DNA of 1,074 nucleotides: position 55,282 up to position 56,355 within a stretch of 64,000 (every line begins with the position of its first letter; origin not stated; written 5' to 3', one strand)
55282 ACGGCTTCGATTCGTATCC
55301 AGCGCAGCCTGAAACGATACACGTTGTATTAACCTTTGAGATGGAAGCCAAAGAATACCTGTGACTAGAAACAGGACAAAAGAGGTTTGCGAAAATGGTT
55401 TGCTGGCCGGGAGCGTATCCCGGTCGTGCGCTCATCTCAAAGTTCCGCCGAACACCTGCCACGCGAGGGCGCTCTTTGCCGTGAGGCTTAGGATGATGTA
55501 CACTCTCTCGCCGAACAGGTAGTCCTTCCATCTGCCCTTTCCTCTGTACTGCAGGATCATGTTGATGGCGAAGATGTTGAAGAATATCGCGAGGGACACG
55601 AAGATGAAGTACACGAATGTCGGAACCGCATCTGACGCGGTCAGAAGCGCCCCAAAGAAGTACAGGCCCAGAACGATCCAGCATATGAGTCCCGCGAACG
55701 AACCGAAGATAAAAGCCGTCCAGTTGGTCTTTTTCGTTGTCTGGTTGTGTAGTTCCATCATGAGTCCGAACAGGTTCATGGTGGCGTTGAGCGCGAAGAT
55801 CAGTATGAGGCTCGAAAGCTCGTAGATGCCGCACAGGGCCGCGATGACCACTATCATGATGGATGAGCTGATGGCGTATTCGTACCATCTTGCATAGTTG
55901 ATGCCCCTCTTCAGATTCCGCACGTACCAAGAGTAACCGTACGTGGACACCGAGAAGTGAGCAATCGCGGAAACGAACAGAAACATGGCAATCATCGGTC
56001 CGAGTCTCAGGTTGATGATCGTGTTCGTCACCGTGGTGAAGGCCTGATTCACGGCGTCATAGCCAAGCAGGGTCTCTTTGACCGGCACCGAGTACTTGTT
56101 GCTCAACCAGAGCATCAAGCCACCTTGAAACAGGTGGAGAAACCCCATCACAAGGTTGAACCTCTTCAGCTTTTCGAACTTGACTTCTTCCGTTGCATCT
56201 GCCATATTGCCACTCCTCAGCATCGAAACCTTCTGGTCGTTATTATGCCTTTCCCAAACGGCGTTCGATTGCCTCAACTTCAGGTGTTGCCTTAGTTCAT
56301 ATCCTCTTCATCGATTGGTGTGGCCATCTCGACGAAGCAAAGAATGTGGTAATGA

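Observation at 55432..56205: Heliorhodopsin gene in an archaeal chromosome, embedded among methyltransferase homologues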

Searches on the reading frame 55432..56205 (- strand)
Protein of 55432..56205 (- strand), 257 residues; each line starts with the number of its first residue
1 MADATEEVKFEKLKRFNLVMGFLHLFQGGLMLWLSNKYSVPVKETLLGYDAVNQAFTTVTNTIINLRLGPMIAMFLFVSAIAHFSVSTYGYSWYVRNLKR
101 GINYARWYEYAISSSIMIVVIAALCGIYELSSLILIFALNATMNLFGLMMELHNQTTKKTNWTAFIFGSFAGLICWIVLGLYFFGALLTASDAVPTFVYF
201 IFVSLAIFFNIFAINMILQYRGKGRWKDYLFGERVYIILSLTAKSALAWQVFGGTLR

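Call 4: search_protein_families(library=pfam, proteins=[window:55432-56205:-], max_evalue=0.01)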
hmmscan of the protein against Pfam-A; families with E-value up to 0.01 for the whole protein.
window:55432-56205:- (257 aa): 1 family
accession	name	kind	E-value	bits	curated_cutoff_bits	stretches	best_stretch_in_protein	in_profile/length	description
PF18761.7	Heliorhodopsin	-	4.6e-96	321.3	26.7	1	13-256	1-242/242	Heliorhodopsin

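Call 5: search_solved_structures(query=window:55432-56205:-, max_evalue=0.01, show_alignments=3)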
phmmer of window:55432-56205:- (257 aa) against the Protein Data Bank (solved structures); distinct sequences matched with E-value up to 0.01: 6.
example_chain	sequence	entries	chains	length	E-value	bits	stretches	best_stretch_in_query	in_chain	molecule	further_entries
6is6_A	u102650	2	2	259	7e-83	281.3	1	5-257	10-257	heliorhodopsin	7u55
7clj_A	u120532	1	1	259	1.6e-82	280.2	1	5-257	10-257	heliorhodopsin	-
9ljj_A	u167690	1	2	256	6.1e-56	193.1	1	10-256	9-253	Heliorhodopsin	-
6su3_X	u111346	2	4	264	6.8e-56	192.9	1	10-256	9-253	48C12 heliorhodopsin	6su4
6uh3_A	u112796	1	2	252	8.8e-56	192.5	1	10-256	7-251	Heliorhodopsin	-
9vfc_A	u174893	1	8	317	1.9e-43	152.1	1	66-255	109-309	heliorhodopsin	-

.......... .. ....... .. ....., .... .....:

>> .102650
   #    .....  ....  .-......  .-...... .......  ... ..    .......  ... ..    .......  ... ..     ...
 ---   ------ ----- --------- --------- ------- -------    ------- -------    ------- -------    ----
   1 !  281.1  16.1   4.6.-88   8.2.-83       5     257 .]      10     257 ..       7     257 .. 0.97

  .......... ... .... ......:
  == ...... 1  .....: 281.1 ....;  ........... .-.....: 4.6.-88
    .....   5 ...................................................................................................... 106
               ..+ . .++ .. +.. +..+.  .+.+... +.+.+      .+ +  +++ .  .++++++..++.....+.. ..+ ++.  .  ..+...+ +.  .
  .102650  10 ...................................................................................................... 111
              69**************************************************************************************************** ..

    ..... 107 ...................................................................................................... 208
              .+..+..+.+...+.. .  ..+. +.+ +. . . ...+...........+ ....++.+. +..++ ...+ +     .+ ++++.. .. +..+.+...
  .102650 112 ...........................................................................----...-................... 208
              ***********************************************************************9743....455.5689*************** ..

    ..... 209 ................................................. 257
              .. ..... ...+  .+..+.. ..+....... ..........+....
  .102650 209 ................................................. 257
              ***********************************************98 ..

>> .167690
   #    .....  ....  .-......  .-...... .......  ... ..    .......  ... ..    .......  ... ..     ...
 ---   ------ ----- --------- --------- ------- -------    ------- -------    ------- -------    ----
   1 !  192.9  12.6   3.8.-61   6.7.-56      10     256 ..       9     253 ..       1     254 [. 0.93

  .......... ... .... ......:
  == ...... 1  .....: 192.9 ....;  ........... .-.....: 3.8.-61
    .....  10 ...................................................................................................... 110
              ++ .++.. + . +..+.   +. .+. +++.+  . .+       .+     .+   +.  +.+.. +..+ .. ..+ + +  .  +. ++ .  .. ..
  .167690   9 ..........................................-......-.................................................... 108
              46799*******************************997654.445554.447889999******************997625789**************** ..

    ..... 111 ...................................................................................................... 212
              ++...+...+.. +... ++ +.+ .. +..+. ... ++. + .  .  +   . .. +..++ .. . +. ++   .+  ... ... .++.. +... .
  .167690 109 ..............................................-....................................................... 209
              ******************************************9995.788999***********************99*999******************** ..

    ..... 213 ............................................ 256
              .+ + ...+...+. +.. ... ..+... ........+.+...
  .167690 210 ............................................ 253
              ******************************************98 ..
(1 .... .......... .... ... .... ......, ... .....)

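Call 8: find_homologous_proteins(query=window:55432-56205:-, max_evalue=1e-20)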
Query window:55432-56205:- (257 aa): 7475 proteins with E <= 1e-20 among 8000 candidates; the best 120 are listed.
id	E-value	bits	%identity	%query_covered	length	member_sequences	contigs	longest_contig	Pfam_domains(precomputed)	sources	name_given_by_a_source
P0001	1.6e-159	547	96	100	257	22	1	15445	PF18761.8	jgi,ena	-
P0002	1.0e-153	528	93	100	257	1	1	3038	PF18761.8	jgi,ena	jgi:hypothetical protein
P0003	1.6e-153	528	94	100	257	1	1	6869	PF18761.8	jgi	jgi:hypothetical protein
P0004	5.6e-153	526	93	100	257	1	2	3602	PF18761.8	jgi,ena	-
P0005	7.6e-152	522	93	100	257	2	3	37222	PF18761.8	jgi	jgi:hypothetical protein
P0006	1.9e-151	521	92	100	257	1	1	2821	PF18761.8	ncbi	-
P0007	1.7e-150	518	91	100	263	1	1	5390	PF18761.8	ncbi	-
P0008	1.4e-148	511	89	100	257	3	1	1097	PF18761.8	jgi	jgi:hypothetical protein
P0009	2.5e-144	497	91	100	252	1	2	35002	PF18761.8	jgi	jgi:hypothetical protein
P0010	1.1e-143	495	87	100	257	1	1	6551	PF18761.8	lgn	-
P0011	1.2e-143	495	87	100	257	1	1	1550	PF18761.8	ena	-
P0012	1.4e-143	495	87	100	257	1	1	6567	PF18761.8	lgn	-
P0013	1.6e-137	475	83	100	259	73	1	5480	PF18761.8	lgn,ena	-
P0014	2.3e-134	465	93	88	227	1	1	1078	PF18761.8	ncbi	-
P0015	4.2e-134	464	81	100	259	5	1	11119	PF18761.8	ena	-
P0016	6.6e-134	463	82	100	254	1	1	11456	PF18761.8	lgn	-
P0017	7.7e-134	463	83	100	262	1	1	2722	PF18761.8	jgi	jgi:hypothetical protein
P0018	3.8e-133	461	81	100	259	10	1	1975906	PF18761.8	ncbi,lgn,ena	-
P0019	5.7e-133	460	82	100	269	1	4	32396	PF18761.8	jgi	jgi:hypothetical protein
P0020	2.7e-132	458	80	100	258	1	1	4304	PF18761.8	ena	-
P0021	7.0e-132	457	79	100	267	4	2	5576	PF18761.8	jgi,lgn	jgi:hypothetical protein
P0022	4.0e-131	454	81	100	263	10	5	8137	PF18761.8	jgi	jgi:hypothetical protein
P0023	1.3e-130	452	81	100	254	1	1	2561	PF18761.8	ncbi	-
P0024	1.5e-130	452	80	100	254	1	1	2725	PF18761.8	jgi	-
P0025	4.2e-130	451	81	100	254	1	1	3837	PF18761.8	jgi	jgi:hypothetical protein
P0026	1.8e-129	449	81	100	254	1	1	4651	PF18761.8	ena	-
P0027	1.6e-128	446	78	99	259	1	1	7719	PF18761.8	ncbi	-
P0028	3.5e-127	441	78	98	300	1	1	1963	PF18761.8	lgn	-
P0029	3.4e-125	435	76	99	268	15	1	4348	PF18761.8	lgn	-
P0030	1.9e-122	426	76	99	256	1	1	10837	PF18761.8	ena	-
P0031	7.4e-122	424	74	99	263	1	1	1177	PF18761.8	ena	-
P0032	1.6e-121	423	72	100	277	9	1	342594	PF18761.8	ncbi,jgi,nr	ncbi:MAG: heliorhodopsin HeR [Candidatus Thermoplasmatota archaeon]|nr:heliorhodopsin HeR [Candidatu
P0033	2.0e-121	422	75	100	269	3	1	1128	PF18761.8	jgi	-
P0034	3.3e-121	422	75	99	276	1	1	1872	PF18761.8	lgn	-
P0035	4.7e-121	421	71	99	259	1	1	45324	PF18761.8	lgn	-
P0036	7.7e-121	420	76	99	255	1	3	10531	PF18761.8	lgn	-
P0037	1.1e-120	420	74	99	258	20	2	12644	PF18761.8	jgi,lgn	jgi:hypothetical protein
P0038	1.2e-120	420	76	99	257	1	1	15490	PF18761.8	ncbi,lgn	-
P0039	1.6e-120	419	76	99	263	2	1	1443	PF18761.8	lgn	-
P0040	1.8e-120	419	75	99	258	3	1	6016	PF18761.8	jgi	-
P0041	2.7e-120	419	75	99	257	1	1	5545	PF18761.8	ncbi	-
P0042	4.0e-120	418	74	98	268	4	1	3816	PF18761.8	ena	-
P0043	9.3e-120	417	74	99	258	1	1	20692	PF18761.8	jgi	-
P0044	9.5e-120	417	74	99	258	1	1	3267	PF18761.8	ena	-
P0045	1.1e-119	417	75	96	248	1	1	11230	PF18761.8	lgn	-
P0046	1.1e-119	417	74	99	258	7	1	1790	PF18761.8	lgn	-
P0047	1.6e-119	416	73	99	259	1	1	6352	PF18761.8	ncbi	ncbi:MAG: heliorhodopsin HeR [Thermoplasmata archaeon]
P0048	1.9e-119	416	72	98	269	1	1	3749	PF18761.8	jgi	-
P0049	2.0e-119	416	74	99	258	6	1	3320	PF18761.8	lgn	-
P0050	2.4e-119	416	77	96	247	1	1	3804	PF18761.8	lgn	-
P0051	3.8e-119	415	74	99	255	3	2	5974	PF18761.8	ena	-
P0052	4.2e-119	415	74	99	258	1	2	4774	PF18761.8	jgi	jgi:Heliorhodopsin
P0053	4.6e-119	415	73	99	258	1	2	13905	PF18761.8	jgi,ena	-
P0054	5.4e-119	414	75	99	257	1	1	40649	PF18761.8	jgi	-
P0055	1.2e-118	413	74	99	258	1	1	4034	PF18761.8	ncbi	-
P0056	1.4e-118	413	73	99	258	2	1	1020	PF18761.8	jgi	-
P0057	3.5e-118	412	73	99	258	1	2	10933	PF18761.8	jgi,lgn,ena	jgi:hypothetical protein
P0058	3.7e-118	412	75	99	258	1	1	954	PF18761.8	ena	-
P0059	3.8e-118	412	74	99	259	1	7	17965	PF18761.8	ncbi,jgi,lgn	-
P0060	3.9e-118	412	74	99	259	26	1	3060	PF18761.8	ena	-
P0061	4.1e-118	412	74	99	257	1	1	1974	PF18761.8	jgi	jgi:hypothetical protein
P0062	4.7e-118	411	73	99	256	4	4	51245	PF18761.8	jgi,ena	jgi:hypothetical protein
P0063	4.8e-118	411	72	99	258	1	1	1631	PF18761.8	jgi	jgi:hypothetical protein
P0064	5.5e-118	411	73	99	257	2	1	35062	PF18761.8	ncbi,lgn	-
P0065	6.5e-118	411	74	99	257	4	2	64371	PF18761.8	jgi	-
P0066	8.9e-118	410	74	99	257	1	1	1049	PF18761.8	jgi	jgi:hypothetical protein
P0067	9.1e-118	410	74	99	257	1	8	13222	PF18761.8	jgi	jgi:hypothetical protein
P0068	9.2e-118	410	75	99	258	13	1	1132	PF18761.8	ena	-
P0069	1.6e-117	410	73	98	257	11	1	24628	PF18761.8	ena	-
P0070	1.7e-117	410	75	99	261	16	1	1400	PF18761.8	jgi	jgi:hypothetical protein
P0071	1.7e-117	409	71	99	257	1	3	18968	PF18761.8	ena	-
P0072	2.3e-117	409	70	99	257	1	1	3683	PF18761.8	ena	-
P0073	2.5e-117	409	73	99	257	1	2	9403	PF18761.8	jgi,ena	jgi:Heliorhodopsin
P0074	4.1e-117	408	75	99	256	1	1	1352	PF18761.8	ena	-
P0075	4.9e-117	408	74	99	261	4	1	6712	PF18761.8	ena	-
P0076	5.5e-117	408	75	99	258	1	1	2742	PF18761.8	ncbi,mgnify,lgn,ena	mgnify:CR=1 FL=1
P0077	6.6e-117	408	73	99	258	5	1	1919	PF18761.8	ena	-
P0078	7.6e-117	407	73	99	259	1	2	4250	PF18761.8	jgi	jgi:hypothetical protein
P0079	9.3e-117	407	75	99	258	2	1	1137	PF18761.8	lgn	-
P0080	1.0e-116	407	74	99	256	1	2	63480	PF18761.8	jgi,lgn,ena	-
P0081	1.2e-116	407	74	99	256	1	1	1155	PF18761.8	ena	-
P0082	2.6e-116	406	73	99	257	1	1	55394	PF18761.8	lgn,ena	-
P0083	2.7e-116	406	71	99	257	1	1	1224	PF18761.8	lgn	-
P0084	3.7e-116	405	72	99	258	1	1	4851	PF18761.8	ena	-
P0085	4.3e-116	405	73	99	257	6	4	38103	PF18761.8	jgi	jgi:hypothetical protein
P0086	6.2e-116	404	74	100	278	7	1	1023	PF18761.8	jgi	-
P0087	6.9e-116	404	74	99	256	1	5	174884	PF18761.8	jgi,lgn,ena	-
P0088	8.9e-116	404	73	99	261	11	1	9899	PF18761.8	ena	-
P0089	9.2e-116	404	71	99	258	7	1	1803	PF18761.8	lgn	-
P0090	1.1e-115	404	73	99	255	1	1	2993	PF18761.8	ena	-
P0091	1.2e-115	403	75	99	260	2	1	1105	PF18761.8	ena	-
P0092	1.7e-115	403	73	99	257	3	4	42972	PF18761.8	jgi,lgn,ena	-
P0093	2.1e-115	403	72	99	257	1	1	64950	PF18761.8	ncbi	-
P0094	2.7e-115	402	72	98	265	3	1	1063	PF18761.8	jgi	-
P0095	2.7e-115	402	73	99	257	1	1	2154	PF18761.8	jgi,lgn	jgi:hypothetical protein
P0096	3.0e-115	402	72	100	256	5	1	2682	PF18761.8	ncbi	-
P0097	3.0e-115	402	71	99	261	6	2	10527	PF18761.8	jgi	jgi:hypothetical protein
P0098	4.1e-115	402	73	99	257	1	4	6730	PF18761.8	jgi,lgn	-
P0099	4.3e-115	402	70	99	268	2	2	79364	PF18761.8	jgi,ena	-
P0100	4.7e-115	402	71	99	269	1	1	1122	PF18761.8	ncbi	-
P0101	5.0e-115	401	71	99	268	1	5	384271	PF18761.8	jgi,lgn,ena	-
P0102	6.6e-115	401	74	99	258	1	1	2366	PF18761.8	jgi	jgi:hypothetical protein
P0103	1.1e-114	400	73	99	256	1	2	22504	PF18761.8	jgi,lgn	-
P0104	1.5e-114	400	72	99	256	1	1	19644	PF18761.8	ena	-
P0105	1.5e-114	400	73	99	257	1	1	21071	PF18761.8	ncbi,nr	ncbi:MAG: heliorhodopsin HeR [Candidatus Thermoplasmatota archaeon]|nr:heliorhodopsin HeR [Candidatu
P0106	1.6e-114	400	71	99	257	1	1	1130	PF18761.8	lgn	-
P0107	3.8e-114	399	71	99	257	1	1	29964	PF18761.8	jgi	jgi:hypothetical protein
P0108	4.4e-114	398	70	100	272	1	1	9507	PF18761.8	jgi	jgi:hypothetical protein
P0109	1.7e-112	393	72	99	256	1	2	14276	PF18761.8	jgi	jgi:hypothetical protein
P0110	3.2e-112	392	71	99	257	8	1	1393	PF18761.8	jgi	-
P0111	3.3e-112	392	71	95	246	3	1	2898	PF18761.8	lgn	-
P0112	5.7e-112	391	71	99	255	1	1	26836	PF18761.8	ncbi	-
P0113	2.8e-111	389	70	98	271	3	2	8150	PF18761.8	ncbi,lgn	-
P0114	4.4e-111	388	71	99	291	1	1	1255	PF18761.8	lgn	-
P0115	4.7e-111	388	71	100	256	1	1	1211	PF18761.8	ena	-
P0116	5.7e-111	388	73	99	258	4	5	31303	PF18761.8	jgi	-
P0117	6.7e-111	388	72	99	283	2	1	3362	PF18761.8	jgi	-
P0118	1.6e-110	387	71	99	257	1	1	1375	PF18761.8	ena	-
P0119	1.7e-109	383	72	93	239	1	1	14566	PF18761.8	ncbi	-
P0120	3.6e-109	382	67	100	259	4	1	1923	PF18761.8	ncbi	-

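Call 9: find_encoding_contigs(protein=window:55432-56205:-, flank=10000, max_places=10)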
Protein window:55432-56205:- (257 aa): 2 contigs read that carry it; 2 places shown.
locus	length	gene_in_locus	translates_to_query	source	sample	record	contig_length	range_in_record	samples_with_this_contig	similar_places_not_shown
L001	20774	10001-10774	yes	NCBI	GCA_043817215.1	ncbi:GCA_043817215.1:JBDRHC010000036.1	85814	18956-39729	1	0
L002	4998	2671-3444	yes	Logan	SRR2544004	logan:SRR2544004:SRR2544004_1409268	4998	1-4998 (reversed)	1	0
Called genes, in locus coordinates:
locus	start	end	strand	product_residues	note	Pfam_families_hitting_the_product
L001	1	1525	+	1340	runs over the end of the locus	PF00801:PKD, PF18911:PKD_4, PF00801:PKD, PF18911:PKD_4, PF00801:PKD, PF18911:PKD_4, PF00801:PKD, PF18911:PKD_4, +38 more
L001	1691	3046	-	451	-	PF00202:Aminotran_3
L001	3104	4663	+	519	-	PF06253:MTTB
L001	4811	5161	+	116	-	PF01035:DNA_binding_1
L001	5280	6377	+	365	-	-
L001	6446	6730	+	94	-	-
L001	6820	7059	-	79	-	-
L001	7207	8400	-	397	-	PF06253:MTTB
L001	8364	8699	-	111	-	PF06253:MTTB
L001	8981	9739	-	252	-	PF08986:DUF1889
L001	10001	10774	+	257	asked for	PF18761:Heliorhodopsin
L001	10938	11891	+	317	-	PF00291:PALP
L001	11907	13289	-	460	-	PF05369:MtmB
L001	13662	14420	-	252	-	PF19420:DDAH_eukar, PF02274:ADI (weak)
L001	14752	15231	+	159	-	PF01625:PMSR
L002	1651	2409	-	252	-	PF08986:DUF1889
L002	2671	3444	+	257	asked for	PF18761:Heliorhodopsin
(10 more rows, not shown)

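Call 12: find_related_loci(query=A1, collection=genome_contigs, flank=10000)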
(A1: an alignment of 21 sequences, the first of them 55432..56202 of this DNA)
Query A1 (256 aa) in genome_contigs; peptide patterns used: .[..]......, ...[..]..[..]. (x = any residue, [..] = any of these).
600 stretches matched a pattern (row limit reached: there are more); 381 encode a relative of the query (tblastn E <= 1e-3); the best 80 are kept; 80 distinct loci.
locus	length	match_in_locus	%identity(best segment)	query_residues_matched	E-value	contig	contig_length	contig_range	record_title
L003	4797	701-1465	82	2-256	1e-142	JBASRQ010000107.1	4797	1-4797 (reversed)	MAG: Thermoplasmata archaeon isolate MFD13565_ilm_asm_bin2 k127_72921, whole genome shotgun sequence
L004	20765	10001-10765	81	2-256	1e-139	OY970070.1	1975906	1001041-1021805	MAG: uncultured Thermoplasmata archaeon isolate MFD04408.bin.c.5 genome assembly, chromosome: 1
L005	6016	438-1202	75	2-256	3e-128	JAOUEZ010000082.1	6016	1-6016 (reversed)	MAG: Thermoplasmata archaeon isolate 4_1_July_SF_Bin26 4_1_July_SF_Bin26_scaffold_7593_c1, whole genome shotgun sequence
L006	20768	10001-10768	73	2-256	1e-127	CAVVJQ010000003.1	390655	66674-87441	MAG: uncultured Thermoplasmata archaeon isolate MFD04716.bin.2.227 genome assembly, contig: contig_89632, whole genome s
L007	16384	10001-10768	72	2-256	3e-127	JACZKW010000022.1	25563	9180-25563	MAG: Thermoplasmata archaeon isolate MAG55 euryarchaeota_1_contig_235191, whole genome shotgun sequence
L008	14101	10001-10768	74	2-256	6e-119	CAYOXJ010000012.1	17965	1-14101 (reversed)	MAG TPA_asm: uncultured Thermoplasmata archaeon isolate binchicken_co124_173 genome assembly, contig: NODE_1582_length_1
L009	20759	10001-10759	67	2-256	1e-112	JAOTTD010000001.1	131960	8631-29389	MAG: Thermoplasmata archaeon isolate 13_Jan_SF_Bin61 13_Jan_SF_Bin61_scaffold_5_c1, whole genome shotgun sequence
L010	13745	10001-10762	68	2-256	3e-112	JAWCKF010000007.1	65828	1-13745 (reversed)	MAG: Thermoplasmata archaeon isolate JZ-2_201705_bins_126 JZ-2_201705_bins_126_scaffold_7, whole genome shotgun sequence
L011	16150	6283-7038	67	3-256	3e-112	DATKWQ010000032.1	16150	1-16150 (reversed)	MAG TPA_asm: Thermoplasmata archaeon isolate SMAG_U14167 k141_3570576, whole genome shotgun sequence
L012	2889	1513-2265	68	4-256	8e-115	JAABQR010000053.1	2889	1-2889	MAG: Methanobacteriota archaeon isolate S06.Bin063 Scaffold_146, whole genome shotgun sequence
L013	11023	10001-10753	68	4-256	3e-111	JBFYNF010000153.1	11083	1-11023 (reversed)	MAG: Thermoplasmata archaeon isolate PPR_0081 PPR_0081_bin.95.fa_k121_222940, whole genome shotgun sequence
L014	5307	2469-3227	69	1-256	3e-110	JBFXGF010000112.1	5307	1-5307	MAG: Thermoplasmata archaeon isolate CA_2019_TPIn_157 NODE_66700_length_5307_cov_2.223938_TPIn, whole genome shotgun seq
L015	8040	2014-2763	68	5-256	8e-110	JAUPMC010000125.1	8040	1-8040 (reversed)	MAG: Thermoplasmatota archaeon isolate erpe_2018_pw_48hr_WHONDRS-PP48-000101_B_bin.4 scaffold_387120, whole genome shotg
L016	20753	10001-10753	66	4-256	1e-107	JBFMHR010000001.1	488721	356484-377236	MAG: Thermoplasmatota archaeon isolate MAG329 MAG329_1, whole genome shotgun sequence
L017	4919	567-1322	62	5-256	1e-107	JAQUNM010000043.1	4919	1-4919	MAG: Candidatus Paceibacterota bacterium isolate STD1_178 NODE_67761_length_4919_cov_2.828047_Sandtown_D1, whole genome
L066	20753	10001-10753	58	4-255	2e-93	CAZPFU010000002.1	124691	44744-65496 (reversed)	MAG TPA_asm: uncultured Methanomassiliicoccus sp. isolate SRP278314_co1_200 genome assembly, contig: NODE_153_length_124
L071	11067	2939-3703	57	1-255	1e-93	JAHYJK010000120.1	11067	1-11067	MAG: Anaerolineaceae bacterium isolate KA20 NODE_2714_length_11067_cov_4.069653, whole genome shotgun sequence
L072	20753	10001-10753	58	5-255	2e-93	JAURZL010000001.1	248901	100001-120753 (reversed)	MAG: Anaerolineaceae bacterium isolate E6_concoct.bin.151 E6_k141_142248, whole genome shotgun sequence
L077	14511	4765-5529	55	1-255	4e-93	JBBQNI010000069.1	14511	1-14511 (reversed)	MAG: Anaerolineales bacterium isolate Co_metawrap_295 Cmw_295_k141_5035657_length_14511_cov_17.0000, whole genome shotgu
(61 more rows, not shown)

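Call 14: find_encoding_contigs(protein=P0005, flank=10000, max_places=3)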
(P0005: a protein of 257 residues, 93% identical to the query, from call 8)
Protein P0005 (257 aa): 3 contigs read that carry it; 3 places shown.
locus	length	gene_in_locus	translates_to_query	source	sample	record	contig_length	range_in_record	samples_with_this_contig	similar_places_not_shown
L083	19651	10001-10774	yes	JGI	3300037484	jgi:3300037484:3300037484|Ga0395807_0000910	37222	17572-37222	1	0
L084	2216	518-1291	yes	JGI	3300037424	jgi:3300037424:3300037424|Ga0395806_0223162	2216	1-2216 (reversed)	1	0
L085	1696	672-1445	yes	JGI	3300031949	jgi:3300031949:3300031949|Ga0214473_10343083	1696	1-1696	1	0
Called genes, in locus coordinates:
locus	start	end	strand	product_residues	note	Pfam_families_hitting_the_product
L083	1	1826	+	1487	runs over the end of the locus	PF00801:PKD, PF18911:PKD_4, PF00801:PKD, PF18911:PKD_4, PF00801:PKD, PF18911:PKD_4, PF00801:PKD, PF18911:PKD_4, +49 more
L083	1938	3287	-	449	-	PF00202:Aminotran_3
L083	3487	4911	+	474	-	PF06253:MTTB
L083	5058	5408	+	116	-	PF01035:DNA_binding_1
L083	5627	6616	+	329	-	-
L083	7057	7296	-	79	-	-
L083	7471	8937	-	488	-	PF06253:MTTB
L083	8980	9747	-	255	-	PF08986:DUF1889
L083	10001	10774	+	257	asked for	PF18761:Heliorhodopsin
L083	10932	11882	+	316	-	PF00291:PALP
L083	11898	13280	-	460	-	PF05369:MtmB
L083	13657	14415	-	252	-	PF19420:DDAH_eukar (weak), PF02274:ADI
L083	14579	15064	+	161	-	PF01625:PMSR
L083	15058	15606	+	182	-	PF00881:Nitroreductase, PF14512:TM1586_NiRdase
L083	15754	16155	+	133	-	PF01641:SelR, PF24046:At4g08330 (weak)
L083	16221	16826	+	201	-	PF02586:SRAP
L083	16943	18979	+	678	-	PF16254:DUF4910, PF04389:Peptidase_M28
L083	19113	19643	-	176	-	PF07690:MFS_1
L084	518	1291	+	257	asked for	PF18761:Heliorhodopsin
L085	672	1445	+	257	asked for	PF18761:Heliorhodopsin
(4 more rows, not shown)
